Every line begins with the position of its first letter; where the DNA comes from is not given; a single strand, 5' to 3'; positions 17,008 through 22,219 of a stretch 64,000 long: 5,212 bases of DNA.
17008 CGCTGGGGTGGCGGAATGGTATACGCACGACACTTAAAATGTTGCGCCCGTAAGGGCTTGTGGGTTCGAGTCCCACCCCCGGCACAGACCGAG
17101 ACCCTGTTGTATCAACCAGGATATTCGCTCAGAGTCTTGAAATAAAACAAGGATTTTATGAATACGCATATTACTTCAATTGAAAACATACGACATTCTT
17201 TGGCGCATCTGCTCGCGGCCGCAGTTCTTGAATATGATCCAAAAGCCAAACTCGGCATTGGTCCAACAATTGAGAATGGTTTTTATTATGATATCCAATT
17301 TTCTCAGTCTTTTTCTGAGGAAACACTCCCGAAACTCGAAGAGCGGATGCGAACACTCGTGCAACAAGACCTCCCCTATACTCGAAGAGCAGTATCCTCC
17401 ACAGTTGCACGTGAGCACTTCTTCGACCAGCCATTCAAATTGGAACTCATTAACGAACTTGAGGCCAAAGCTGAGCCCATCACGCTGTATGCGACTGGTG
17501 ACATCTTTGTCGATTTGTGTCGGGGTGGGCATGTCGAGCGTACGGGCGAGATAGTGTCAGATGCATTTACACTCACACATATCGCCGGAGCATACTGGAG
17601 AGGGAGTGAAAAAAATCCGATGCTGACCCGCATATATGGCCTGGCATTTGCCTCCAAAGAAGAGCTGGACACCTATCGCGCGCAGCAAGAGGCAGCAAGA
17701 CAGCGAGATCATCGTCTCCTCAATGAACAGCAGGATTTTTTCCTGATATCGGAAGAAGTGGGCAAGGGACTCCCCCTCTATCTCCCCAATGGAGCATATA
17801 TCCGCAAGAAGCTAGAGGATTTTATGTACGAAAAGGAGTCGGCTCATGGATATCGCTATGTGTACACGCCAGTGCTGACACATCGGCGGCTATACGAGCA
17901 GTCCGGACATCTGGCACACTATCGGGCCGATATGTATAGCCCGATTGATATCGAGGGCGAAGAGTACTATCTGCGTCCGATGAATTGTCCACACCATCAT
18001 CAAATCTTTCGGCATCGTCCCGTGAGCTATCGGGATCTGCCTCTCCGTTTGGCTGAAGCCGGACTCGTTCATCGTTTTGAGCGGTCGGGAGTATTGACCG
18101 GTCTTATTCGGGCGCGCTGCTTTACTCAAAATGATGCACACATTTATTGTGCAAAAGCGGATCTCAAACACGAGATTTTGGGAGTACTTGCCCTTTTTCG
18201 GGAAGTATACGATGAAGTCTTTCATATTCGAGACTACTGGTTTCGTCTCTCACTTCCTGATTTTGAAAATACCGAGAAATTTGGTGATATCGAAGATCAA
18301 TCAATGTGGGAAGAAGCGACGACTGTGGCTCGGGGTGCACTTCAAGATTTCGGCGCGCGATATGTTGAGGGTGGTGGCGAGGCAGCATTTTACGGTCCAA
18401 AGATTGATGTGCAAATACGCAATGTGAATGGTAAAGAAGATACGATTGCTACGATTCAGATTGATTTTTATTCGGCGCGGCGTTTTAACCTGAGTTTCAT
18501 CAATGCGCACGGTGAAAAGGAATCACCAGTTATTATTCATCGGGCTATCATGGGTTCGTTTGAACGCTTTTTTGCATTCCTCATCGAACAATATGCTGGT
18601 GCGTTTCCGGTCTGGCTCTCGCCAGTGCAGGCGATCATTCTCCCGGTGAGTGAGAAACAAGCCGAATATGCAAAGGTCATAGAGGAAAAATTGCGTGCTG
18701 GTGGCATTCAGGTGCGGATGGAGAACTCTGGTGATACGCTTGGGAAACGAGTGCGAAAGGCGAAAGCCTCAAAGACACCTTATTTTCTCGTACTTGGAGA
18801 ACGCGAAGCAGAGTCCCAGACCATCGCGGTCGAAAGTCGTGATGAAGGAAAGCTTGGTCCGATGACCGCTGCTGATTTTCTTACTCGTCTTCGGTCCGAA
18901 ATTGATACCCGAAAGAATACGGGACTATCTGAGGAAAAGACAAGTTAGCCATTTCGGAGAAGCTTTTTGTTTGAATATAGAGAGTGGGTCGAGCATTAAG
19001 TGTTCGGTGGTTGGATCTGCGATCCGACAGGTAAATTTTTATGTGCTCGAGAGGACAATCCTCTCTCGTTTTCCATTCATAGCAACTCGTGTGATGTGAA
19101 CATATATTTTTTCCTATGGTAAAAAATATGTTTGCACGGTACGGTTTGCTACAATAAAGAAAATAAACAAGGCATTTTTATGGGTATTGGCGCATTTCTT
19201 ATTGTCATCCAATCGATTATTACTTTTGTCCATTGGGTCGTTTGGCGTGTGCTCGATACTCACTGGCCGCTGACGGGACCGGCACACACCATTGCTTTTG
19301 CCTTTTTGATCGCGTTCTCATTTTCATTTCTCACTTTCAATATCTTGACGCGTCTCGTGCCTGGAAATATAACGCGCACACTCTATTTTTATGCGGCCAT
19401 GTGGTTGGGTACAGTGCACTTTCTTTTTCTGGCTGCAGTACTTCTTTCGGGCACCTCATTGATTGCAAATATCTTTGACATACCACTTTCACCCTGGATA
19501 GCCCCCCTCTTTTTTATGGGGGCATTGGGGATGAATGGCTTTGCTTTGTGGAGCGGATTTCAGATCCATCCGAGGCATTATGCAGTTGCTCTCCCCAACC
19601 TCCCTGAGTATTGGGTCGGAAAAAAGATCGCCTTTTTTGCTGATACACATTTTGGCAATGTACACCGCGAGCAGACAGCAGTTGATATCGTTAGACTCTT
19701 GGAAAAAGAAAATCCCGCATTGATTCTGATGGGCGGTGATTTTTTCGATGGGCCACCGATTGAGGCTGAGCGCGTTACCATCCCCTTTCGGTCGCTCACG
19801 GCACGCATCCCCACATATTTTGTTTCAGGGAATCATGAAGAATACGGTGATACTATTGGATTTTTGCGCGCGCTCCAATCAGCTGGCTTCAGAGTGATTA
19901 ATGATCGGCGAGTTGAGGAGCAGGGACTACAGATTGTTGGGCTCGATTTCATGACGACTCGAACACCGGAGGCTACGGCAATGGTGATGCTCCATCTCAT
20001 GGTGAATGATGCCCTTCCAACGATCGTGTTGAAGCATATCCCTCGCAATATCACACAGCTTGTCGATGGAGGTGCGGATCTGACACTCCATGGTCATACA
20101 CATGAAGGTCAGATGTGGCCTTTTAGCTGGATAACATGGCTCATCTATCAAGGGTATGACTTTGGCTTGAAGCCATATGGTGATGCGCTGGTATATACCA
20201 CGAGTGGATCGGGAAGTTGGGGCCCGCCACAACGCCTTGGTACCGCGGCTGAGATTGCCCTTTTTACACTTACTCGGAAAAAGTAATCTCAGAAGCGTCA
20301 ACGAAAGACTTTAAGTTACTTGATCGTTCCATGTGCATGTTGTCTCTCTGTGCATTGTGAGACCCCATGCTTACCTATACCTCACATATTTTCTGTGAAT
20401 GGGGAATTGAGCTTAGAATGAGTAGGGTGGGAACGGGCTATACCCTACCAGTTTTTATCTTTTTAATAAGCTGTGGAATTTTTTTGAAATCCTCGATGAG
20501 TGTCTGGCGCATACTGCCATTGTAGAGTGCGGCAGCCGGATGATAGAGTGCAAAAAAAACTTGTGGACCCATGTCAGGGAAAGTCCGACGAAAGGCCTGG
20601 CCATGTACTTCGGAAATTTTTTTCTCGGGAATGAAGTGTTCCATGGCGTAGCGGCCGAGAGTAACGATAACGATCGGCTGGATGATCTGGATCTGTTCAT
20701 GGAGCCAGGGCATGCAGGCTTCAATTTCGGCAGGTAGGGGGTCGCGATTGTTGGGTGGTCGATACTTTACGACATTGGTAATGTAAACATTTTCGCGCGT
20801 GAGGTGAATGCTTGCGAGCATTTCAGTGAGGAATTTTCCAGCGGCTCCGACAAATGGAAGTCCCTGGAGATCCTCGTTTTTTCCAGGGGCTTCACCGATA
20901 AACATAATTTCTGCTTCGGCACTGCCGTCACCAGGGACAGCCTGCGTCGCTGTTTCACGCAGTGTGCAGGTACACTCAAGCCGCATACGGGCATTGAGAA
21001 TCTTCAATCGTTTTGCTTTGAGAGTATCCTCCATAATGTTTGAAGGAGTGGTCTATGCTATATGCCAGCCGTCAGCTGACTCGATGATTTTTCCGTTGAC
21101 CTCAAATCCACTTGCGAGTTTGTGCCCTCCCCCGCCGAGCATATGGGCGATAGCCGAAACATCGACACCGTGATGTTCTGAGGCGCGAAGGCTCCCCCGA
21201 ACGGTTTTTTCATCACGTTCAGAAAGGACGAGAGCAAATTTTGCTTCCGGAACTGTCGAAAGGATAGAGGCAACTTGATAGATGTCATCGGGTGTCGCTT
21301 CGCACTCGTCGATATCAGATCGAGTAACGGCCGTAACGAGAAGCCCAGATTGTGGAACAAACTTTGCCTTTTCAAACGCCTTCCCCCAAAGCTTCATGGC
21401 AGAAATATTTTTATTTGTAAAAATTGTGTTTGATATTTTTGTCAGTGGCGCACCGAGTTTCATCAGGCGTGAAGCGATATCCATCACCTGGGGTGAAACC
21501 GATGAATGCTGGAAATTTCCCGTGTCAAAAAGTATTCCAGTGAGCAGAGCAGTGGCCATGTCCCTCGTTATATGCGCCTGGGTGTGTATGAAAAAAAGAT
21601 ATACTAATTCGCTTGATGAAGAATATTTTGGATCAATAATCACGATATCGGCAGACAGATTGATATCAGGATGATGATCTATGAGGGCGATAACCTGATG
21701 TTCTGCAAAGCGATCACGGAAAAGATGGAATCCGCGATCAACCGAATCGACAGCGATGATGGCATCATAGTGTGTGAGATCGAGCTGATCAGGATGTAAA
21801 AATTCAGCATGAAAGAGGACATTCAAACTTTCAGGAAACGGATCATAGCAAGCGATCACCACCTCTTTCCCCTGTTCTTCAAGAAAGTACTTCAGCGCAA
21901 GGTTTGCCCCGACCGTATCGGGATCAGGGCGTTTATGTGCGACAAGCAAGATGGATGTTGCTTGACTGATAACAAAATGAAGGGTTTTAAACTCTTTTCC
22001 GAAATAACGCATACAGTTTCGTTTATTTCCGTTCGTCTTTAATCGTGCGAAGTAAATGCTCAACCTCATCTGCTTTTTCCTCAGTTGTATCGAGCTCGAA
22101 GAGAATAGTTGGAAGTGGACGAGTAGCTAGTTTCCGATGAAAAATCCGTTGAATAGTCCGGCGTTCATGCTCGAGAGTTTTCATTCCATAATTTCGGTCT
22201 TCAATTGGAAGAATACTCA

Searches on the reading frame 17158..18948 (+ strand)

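Call 9: search_protein_families(library=pfam, proteins=[window:17158-18948:+])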
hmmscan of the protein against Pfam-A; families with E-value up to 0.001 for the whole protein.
window:17158-18948:+ (596 aa): 3 families
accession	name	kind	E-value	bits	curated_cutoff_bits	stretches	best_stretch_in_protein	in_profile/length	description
PF00587.30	tRNA-synt_2b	-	1.1e-36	127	29.3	1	264-479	5-179/179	tRNA synthetase class II core domain (G, H, P, S and T)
PF03129.25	HGTP_anticodon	-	1.1e-18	67.5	21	1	491-580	1-93/94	Anticodon binding domain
PF07973.19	tRNA_SAD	-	2.6e-13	50.2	24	1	108-160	1-44/44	Threonyl and Alanyl tRNA synthetase second additional domain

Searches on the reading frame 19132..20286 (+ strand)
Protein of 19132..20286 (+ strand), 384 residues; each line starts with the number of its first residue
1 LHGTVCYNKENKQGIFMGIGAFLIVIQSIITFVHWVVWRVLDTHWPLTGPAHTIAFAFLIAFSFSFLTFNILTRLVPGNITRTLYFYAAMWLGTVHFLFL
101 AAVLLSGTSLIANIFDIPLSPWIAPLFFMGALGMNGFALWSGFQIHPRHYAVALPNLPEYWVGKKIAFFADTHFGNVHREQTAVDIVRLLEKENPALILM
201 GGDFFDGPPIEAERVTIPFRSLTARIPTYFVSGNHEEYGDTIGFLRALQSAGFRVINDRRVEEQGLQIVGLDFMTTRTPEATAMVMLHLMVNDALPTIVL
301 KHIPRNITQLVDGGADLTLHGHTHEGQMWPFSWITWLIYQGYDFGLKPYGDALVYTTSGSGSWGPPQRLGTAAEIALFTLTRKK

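Call 9: search_protein_families(library=pfam, proteins=[window:19132-20286:+])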
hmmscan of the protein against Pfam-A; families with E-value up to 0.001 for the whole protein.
window:19132-20286:+ (384 aa): 2 families
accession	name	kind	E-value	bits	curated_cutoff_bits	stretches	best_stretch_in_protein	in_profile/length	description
PF00149.33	Metallophos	-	7.7e-16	59.5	21.5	1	165-325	2-190/191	Calcineurin-like phosphoesterase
PF12850.12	Metallophos_2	-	5e-06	27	27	1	165-327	2-120/154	Calcineurin-like phosphoesterase superfamily domain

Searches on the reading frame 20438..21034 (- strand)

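Call 9: search_protein_families(library=pfam, proteins=[window:20438-21034:-])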
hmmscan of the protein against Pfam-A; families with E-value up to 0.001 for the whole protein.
window:20438-21034:- (198 aa): 1 family
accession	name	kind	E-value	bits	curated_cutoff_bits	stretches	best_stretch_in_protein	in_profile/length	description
PF03167.25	UDG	-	6.1e-39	133.8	24.3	1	34-177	1-129/141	Uracil DNA glycosylase superfamily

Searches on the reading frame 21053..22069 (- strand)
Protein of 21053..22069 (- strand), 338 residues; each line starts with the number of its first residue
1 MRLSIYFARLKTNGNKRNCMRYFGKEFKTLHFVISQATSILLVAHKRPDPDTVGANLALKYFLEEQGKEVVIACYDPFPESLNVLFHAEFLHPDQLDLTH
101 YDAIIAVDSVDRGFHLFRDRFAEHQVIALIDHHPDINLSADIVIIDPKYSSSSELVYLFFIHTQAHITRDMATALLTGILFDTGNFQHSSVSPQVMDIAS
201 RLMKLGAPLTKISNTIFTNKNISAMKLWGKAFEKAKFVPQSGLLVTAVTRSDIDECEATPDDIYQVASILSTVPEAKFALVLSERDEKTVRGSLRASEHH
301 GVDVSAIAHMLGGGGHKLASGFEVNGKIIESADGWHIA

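Call 9: search_protein_families(library=pfam, proteins=[window:21053-22069:-])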
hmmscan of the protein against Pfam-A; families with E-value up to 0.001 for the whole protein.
window:21053-22069:- (338 aa): 2 families
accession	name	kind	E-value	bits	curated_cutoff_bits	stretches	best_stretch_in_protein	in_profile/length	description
PF01368.27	DHH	-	9e-15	55.5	28.1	1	40-179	2-125/125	DHH family, N-terminal domain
PF02272.25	DHHA1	-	4e-08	34.1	25.9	1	256-325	11-84/102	DHHA1 domain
